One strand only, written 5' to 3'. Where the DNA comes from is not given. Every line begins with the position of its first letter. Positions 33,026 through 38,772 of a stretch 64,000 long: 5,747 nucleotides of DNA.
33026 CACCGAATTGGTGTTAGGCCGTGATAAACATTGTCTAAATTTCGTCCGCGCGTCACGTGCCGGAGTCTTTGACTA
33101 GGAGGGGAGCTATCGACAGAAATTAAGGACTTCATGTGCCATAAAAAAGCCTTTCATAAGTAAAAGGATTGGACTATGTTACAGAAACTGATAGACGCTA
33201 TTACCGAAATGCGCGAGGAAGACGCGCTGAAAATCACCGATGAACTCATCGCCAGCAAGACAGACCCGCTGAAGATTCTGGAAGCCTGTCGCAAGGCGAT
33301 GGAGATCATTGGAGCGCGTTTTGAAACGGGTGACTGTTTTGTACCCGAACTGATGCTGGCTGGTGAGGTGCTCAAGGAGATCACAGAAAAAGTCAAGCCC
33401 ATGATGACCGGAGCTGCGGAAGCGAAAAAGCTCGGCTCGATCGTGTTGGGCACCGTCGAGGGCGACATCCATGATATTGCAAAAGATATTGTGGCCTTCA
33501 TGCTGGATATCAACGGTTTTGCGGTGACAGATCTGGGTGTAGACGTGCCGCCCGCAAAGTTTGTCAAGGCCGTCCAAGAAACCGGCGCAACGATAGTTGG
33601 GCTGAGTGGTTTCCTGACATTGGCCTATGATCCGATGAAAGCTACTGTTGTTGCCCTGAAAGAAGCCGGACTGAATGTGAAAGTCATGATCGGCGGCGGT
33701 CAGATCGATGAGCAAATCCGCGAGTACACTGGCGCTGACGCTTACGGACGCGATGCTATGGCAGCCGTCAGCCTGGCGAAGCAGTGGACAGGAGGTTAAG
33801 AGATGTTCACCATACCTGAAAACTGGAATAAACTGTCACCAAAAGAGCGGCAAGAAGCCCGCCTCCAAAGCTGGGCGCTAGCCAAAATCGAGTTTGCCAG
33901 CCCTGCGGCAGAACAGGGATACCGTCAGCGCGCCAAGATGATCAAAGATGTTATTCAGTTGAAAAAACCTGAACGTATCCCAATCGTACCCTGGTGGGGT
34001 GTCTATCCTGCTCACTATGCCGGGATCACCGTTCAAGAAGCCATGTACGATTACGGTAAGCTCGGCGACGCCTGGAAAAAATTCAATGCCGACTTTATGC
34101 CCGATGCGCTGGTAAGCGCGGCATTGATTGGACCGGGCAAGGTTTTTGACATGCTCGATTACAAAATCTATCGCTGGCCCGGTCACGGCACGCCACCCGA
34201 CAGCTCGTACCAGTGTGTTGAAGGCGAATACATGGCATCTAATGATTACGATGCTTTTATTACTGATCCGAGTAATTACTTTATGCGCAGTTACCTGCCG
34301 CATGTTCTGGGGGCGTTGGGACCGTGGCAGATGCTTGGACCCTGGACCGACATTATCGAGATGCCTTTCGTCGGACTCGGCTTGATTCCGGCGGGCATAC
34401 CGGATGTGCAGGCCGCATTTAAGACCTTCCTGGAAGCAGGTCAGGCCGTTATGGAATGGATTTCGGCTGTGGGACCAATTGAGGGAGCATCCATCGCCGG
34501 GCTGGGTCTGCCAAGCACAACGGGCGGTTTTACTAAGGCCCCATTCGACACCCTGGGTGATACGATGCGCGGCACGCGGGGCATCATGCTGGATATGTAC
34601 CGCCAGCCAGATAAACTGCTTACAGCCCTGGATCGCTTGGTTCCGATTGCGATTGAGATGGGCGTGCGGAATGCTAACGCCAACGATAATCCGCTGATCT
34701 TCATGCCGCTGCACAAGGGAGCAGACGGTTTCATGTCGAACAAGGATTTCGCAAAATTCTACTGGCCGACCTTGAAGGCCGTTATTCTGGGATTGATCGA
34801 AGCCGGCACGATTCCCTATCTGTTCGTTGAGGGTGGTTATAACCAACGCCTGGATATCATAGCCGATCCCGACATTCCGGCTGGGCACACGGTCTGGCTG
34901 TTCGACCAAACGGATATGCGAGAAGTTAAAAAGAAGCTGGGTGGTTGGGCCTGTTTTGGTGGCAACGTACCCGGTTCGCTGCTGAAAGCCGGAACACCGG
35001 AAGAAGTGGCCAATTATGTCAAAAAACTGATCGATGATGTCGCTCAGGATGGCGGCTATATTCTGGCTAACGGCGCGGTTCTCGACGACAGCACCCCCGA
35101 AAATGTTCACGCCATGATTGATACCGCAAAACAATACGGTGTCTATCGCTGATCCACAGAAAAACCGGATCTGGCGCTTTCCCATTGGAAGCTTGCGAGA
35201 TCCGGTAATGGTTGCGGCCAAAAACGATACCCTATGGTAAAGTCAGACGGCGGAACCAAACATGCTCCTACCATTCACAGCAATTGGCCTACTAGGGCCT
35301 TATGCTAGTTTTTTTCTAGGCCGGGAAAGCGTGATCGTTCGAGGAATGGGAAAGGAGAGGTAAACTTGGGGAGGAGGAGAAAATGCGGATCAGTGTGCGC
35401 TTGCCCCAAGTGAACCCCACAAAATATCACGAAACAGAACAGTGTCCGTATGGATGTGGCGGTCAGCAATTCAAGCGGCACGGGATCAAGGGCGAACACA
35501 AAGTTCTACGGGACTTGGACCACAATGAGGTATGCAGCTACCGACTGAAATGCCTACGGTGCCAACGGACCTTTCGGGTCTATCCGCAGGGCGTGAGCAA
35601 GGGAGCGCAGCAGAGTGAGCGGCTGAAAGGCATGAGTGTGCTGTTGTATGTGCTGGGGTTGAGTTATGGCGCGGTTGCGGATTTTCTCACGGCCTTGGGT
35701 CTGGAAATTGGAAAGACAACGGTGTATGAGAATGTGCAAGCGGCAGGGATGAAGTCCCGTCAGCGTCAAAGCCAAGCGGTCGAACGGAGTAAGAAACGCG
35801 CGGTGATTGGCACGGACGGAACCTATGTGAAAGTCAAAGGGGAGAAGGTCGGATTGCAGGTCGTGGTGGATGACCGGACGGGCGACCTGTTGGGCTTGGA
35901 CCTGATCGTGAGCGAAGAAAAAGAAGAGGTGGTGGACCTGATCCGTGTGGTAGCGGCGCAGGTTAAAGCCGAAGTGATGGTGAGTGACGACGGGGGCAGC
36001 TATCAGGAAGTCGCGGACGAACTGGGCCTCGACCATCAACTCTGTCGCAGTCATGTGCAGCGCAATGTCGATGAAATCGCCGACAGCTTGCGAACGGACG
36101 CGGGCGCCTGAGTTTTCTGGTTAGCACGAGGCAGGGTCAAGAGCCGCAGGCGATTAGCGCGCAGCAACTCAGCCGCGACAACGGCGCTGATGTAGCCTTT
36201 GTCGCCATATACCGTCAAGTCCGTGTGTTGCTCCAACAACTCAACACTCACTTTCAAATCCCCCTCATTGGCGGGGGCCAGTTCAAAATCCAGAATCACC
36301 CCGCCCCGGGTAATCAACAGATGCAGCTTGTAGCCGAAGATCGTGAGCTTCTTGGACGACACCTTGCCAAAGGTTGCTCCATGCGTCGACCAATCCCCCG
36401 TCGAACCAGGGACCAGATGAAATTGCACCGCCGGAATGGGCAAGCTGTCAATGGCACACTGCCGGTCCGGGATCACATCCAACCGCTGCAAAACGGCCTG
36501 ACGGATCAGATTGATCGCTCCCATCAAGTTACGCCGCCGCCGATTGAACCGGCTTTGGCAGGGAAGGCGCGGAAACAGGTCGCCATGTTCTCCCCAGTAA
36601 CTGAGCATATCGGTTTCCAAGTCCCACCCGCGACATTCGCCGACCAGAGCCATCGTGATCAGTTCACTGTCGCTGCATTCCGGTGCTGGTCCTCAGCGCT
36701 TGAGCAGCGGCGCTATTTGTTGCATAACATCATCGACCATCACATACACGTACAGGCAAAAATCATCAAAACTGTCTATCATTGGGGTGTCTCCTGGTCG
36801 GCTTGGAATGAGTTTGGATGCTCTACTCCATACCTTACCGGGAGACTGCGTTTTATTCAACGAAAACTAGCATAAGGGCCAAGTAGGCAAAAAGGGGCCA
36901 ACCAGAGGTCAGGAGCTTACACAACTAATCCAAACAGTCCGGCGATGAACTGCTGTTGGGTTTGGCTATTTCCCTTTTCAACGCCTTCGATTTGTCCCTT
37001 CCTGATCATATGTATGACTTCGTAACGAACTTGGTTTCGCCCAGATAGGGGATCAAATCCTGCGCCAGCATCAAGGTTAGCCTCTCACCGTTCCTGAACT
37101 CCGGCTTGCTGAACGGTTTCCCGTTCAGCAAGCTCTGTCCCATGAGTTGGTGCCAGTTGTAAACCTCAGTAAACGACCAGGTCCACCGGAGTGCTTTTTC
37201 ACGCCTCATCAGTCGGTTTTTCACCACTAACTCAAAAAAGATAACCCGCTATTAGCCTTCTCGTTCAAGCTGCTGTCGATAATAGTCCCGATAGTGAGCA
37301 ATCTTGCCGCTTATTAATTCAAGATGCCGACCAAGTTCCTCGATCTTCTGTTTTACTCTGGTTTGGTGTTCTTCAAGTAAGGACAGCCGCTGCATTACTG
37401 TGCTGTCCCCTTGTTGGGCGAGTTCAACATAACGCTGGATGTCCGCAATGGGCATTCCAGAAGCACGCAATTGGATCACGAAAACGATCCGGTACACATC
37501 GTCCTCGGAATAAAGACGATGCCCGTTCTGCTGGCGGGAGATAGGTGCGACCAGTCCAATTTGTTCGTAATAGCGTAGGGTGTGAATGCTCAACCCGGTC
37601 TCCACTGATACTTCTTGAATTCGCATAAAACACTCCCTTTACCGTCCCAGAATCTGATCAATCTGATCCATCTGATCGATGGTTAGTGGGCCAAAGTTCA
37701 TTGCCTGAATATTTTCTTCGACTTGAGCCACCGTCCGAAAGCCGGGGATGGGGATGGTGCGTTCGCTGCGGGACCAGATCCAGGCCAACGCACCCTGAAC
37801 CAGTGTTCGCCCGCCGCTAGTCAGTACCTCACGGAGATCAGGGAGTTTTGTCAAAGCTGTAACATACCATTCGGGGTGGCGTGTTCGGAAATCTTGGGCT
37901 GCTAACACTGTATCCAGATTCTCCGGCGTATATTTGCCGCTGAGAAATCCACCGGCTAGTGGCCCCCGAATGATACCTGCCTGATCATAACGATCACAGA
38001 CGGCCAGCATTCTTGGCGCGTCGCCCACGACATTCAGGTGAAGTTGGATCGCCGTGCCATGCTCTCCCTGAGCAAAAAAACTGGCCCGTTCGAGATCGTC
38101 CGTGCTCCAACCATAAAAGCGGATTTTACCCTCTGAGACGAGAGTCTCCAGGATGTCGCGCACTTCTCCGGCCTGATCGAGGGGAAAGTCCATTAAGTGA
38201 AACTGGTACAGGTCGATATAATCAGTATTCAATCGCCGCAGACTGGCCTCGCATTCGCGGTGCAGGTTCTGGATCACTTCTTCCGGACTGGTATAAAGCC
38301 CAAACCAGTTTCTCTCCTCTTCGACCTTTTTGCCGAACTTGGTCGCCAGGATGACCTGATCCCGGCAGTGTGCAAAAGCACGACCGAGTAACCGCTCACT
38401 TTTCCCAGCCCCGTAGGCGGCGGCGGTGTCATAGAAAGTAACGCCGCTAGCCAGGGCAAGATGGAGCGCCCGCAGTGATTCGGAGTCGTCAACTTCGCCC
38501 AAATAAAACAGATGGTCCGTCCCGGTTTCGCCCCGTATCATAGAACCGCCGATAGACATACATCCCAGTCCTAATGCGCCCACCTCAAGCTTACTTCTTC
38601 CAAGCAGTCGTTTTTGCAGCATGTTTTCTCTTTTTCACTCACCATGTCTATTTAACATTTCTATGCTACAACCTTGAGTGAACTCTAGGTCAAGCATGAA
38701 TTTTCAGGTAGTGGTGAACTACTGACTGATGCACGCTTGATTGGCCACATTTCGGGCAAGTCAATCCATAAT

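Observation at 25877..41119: comM/yifB present as 5' fragment, intact copy and 3' fragment; the fragments break at the same codon 12.6 kb apart, next to a tyrosine recombinase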

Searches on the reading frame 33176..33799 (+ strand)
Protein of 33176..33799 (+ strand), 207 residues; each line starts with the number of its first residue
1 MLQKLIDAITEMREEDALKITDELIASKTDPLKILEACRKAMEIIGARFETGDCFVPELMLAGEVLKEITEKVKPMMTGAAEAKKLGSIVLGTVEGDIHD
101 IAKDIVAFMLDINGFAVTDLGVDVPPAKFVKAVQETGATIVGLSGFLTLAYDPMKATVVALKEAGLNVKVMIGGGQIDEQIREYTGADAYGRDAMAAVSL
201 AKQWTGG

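Call 9: search_protein_families(library=pfam, proteins=[window:33176-33799:+])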
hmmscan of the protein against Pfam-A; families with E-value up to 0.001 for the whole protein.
window:33176-33799:+ (207 aa): 2 families
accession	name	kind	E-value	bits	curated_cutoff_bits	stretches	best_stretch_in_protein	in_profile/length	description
PF02310.24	B12-binding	-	8.9e-21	74.4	32.1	1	88-198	2-120/121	B12 binding domain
PF02607.22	B12-binding_2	-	5.3e-16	59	23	1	2-71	2-71/74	B12 binding domain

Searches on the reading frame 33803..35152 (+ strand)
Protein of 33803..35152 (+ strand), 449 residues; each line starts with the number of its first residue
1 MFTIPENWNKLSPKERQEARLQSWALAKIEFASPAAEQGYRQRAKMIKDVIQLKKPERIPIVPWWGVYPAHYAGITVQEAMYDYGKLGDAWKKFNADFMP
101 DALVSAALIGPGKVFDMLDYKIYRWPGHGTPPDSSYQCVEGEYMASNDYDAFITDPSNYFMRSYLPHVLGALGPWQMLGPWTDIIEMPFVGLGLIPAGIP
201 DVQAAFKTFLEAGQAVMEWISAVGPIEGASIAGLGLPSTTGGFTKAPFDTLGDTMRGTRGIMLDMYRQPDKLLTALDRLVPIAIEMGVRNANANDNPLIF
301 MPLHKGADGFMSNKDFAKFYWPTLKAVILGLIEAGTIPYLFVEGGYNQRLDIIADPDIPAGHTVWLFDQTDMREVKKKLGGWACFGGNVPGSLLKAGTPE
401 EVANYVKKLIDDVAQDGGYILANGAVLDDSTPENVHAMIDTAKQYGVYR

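Call 10: search_protein_families(library=pfam, proteins=[window:33803-35152:+])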
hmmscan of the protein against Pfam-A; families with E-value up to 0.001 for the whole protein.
window:33803-35152:+ (449 aa): 1 family
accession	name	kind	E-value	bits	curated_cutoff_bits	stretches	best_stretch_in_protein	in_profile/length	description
PF01208.23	URO-D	-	6.2e-21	75.2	23.9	1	239-445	138-346/346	Uroporphyrinogen decarboxylase (URO-D)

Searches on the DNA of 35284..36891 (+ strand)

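Call 72: search_dna_similar(query=window:35284-36891:+, collection=plasmids, mode=distant, max_rows=5)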
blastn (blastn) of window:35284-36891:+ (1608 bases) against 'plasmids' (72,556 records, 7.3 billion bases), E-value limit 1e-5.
No match.

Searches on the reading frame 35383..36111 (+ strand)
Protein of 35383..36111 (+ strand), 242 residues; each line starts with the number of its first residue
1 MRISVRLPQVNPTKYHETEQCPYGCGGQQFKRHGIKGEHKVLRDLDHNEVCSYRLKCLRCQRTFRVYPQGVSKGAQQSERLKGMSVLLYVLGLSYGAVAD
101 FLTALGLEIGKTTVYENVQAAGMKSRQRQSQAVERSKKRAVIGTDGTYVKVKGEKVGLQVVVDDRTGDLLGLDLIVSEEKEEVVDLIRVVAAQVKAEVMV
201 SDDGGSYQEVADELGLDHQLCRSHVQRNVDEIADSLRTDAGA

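Call 10: search_protein_families(library=pfam, proteins=[window:35383-36111:+])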
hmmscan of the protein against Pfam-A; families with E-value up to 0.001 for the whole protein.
window:35383-36111:+ (242 aa): 2 families
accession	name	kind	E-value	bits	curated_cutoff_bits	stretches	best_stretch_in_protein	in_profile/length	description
PF03050.20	DDE_Tnp_IS66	-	5.8e-07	29.6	23.1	1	87-236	15-167/284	Transposase IS66 family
PF00665.32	rve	-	4.3e-06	27.4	32.6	1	139-223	5-99/102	Integrase core domain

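Call 86: search_protein_families(library=ncbifam, proteins=[window:35383-36111:+], max_evalue=0.001)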
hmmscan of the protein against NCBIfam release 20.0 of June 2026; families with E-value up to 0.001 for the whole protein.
window:35383-36111:+ (242 aa): 6 families
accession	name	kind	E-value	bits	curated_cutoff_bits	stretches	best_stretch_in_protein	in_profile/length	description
NF033587.1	transpos_IS6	equivalog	5.3e-17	62.2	125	1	74-229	3-159/202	IS6 family transposase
NF041731.2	transpos_ISH6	equivalog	3.1e-14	52.5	240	1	18-230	53-267/414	ISH6 family transposase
NF033517.1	transpos_IS66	equivalog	1.4e-13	50.7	180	1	15-235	22-240/387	IS66 family transposase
NF033558.1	transpos_IS1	equivalog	2e-08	34.4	100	1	53-212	20-168/199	IS1 family transposase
NF033543.2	transpos_IS256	equivalog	4.2e-08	32.6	150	1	62-229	45-222/338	IS256 family transposase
NF033516.0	transpos_IS3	equivalog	1.2e-06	28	160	1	95-209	152-289/369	IS3 family transposase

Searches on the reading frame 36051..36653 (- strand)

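Call 10: search_protein_families(library=pfam, proteins=[window:36051-36653:-])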
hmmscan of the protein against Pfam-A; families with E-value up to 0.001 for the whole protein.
window:36051-36653:- (200 aa): 2 families
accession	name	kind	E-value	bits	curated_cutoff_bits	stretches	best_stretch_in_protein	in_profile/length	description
PF13612.12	DDE_Tnp_1_3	-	9.4e-13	48.9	27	1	104-185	42-121/155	Transposase DDE domain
PF01609.27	DDE_Tnp_1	-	8.4e-10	39.2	23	1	67-182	8-113/200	Transposase DDE domain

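Call 86: search_protein_families(library=ncbifam, proteins=[window:36051-36653:-], max_evalue=0.001)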
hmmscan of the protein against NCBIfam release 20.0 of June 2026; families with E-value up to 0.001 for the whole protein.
window:36051-36653:- (200 aa): 5 families
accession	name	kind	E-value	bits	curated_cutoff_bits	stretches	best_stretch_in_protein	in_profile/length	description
NF033520.1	transpos_IS982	equivalog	1e-34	120.2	130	1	2-189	9-195/243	IS982 family transposase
NF033580.1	transpos_IS5_3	equivalog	6.1e-09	35.8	110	1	32-182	61-207/258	IS5 family transposase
NF033581.1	transpos_IS5_4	equivalog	8.4e-08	31.9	140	1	97-198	144-244/285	IS5 family transposase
NF033551.1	transpos_IS1182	equivalog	3.5e-07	29.5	270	1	93-181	254-347/488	IS1182 family transposase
NF033593.1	transpos_ISNCY_1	equivalog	1.5e-06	27.2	325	1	97-183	291-382/444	ISNCY family transposase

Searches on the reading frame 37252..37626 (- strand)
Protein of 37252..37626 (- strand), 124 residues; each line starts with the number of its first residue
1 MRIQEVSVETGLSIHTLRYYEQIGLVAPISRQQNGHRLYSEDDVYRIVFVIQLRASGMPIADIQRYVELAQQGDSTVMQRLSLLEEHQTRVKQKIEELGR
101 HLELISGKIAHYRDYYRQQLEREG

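Call 10: search_protein_families(library=pfam, proteins=[window:37252-37626:-])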
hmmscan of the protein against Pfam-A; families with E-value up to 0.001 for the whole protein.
window:37252-37626:- (124 aa): 3 families
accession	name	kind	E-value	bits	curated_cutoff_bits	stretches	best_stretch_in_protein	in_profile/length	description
PF13411.12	MerR_1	-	1.3e-19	70.4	21.6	1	1-68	1-67/69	MerR HTH family regulatory protein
PF00376.29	MerR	-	9.9e-14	51.3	28.2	1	2-39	1-38/38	MerR family regulatory protein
PF09278.17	MerR-DNA-bind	-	8.8e-08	33.1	25.4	1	46-99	3-56/65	MerR, DNA binding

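Call 86: search_protein_families(library=ncbifam, proteins=[window:37252-37626:-], max_evalue=0.001)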
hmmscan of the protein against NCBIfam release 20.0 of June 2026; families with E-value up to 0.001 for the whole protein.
window:37252-37626:- (124 aa): 18 families
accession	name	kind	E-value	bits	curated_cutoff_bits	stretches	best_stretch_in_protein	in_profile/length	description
NF041849.1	trans_regNmlR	equivalog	1.2e-28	99.5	175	1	1-114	1-114/117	stress response transcriptional regulator NmlR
TIGR02047.1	CadR-PbrR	equivalog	4e-18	65.7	151.45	1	1-100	1-100/127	Cd(II)/Pb(II)-responsive transcriptional regulator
NF007069.0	PRK09514.1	equivalog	6.9e-15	55.3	143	1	2-100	3-102/141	Zn(2+)-responsive transcriptional regulator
TIGR02044.1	CueR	equivalog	1.1e-14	54.5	147.4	1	1-100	1-100/127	Cu(I)-responsive transcriptional regulator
TIGR02051.1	MerR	equivalog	6.9e-14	52.2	150.85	1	3-105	2-102/124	mercury resistance transcriptional regulator MerR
TIGR02043.1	ZntR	equivalog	4.9e-13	49.4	167.95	1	2-100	3-102/131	Zn(2+)-responsive transcriptional regulator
NF047375.1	HeatShock_HspR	equivalog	1.3e-11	44.3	105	1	10-84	13-86/92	heat shock protein transcriptional repressor HspR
NF007590.0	PRK10227.1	equivalog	4.3e-10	39.8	244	1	1-102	1-95/135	Cu(I)-responsive transcriptional regulator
NF050798.1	TF_FtsR_Actino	equivalog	7.4e-10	39.3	150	1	12-93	17-98/223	transcriptional regulator FtsR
NF053782.1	ChlnTransRegdde3219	equivalog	1e-08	35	450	1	3-121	9-118/278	choline utilization transcriptional activator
TIGR01950.1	SoxR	equivalog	3e-08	33.5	116.9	1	3-104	4-105/142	redox-sensitive transcriptional activator SoxR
NF053740.1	TransRegTnrAGPos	equivalog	6.2e-08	32.8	140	1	3-67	15-78/108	hypothetical protein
NF010315.0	PRK13752.1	subfamily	6.3e-07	29.5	261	1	10-106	17-111/144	mercury resistance transcriptional regulator MerR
TIGR02054.1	MerD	equivalog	8.5e-07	29.5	103.65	1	3-96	6-100/120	mercuric resistance transcriptional repressor MerD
NF052513.1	TransRegCarH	equivalog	2.3e-06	27.1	400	1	3-75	9-82/274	HTH-type transcriptional repressor CarH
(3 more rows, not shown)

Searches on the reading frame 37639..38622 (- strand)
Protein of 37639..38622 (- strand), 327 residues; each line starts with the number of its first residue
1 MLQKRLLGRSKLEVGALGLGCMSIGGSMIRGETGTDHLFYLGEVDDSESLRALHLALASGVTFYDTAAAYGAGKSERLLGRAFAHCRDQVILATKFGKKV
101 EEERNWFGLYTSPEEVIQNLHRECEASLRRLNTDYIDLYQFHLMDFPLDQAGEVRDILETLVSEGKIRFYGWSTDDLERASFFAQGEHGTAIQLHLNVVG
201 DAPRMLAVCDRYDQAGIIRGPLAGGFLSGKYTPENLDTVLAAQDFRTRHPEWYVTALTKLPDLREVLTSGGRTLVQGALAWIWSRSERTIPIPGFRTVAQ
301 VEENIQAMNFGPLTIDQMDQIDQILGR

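Call 10: search_protein_families(library=pfam, proteins=[window:37639-38622:-])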
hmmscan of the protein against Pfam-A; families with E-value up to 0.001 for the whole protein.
window:37639-38622:- (327 aa): 1 family
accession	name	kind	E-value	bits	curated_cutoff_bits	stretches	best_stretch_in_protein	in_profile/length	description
PF00248.27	Aldo_ket_red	-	4.7e-56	190.4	24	1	17-324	2-289/291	Aldo/keto reductase family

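Call 86: search_protein_families(library=ncbifam, proteins=[window:37639-38622:-], max_evalue=0.001)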
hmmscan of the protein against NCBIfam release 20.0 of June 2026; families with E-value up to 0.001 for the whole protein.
window:37639-38622:- (327 aa): 6 families
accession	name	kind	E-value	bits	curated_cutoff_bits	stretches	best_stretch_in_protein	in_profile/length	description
NF049922.1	MethglyxlRedYdjG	equivalog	8.8e-24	84.1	550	1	6-311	5-308/326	NADH-dependent methylglyoxal reductase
NF007695.0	PRK10376.1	subfamily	8e-18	64.5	280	2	14-173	17-165/290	oxidoreductase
NF007388.0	PRK09912.1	subfamily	9.7e-18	64.2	448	1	41-324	36-331/346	L-glyceraldehyde 3-phosphate reductase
TIGR01293.1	Kv_beta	subfamily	4.4e-11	42.4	365.4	1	5-171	4-150/319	voltage-dependent potassium channel subunit beta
NF007912.0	PRK10625.1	equivalog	1e-08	35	415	1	8-148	7-138/346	NADP(H)-dependent aldo-keto reductase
NF008598.0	PRK11565.1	equivalog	0.00016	20.9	425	0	45-168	26-133/275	2,5-didehydrogluconate reductase DkgA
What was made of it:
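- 37207..38731 (-): A MerR/NmlR-type regulator gene (37252-37626) and an aldo-keto reductase gene (37639-38622), bracketed by 31-nt inverted repeats. Family matches in calls 10 and 86.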
